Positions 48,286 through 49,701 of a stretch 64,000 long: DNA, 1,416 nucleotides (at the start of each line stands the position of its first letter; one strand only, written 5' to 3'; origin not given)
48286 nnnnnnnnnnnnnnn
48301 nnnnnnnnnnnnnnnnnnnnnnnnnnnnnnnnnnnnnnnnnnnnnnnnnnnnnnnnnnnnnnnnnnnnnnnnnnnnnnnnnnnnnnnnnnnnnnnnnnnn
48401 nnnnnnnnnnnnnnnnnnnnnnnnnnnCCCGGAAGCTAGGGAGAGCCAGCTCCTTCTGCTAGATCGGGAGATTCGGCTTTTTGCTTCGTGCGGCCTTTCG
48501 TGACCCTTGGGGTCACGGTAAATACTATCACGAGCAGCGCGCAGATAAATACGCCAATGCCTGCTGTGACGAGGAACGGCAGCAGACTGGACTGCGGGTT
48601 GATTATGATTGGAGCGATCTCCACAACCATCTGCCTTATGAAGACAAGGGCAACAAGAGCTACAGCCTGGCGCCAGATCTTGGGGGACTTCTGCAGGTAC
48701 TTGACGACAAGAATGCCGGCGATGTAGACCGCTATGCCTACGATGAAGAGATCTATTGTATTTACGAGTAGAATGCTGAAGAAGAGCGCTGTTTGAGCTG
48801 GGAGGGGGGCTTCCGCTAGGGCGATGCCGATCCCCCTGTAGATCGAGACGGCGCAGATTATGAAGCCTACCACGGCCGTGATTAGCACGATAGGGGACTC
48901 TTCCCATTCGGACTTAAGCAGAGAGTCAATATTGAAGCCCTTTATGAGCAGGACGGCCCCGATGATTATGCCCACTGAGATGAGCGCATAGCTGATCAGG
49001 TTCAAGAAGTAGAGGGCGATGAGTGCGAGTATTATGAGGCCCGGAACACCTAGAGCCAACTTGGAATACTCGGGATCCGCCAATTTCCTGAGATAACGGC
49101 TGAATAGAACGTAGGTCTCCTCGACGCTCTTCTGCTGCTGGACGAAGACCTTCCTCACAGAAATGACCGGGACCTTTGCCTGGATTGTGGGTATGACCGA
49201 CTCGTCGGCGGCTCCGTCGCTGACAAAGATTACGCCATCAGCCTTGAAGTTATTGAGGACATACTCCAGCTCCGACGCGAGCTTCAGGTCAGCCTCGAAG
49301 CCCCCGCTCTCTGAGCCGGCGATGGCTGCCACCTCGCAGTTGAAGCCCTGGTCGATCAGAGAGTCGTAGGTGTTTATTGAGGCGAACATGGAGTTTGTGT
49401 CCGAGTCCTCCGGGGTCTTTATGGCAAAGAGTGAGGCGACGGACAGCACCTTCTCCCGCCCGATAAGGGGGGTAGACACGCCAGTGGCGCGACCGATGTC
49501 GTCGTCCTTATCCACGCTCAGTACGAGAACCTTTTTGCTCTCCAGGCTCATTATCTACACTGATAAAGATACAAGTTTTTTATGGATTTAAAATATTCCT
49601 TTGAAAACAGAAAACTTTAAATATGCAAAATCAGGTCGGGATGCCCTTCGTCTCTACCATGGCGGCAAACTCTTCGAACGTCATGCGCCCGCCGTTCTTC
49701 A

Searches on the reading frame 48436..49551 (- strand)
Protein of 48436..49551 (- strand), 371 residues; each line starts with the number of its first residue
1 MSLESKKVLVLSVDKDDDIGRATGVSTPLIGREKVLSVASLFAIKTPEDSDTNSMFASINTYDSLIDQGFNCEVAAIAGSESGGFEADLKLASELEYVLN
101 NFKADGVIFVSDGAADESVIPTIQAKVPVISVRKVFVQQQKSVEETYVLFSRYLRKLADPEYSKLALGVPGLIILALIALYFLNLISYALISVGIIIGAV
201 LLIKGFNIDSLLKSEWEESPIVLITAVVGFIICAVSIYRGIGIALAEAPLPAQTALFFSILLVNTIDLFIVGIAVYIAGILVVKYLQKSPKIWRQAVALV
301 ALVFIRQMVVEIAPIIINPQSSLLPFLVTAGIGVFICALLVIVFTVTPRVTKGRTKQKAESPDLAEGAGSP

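Call 52: search_protein_families(library=pfam, proteins=[window:48436-49551:-], max_evalue=0.00001)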
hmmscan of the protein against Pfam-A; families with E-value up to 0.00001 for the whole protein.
window:48436-49551:- (371 aa): 1 family
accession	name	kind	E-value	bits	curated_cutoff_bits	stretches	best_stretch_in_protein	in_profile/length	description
PF04123.18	DUF373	-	2.2e-84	284.2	28.3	1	7-329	1-320/335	Domain of unknown function (DUF373)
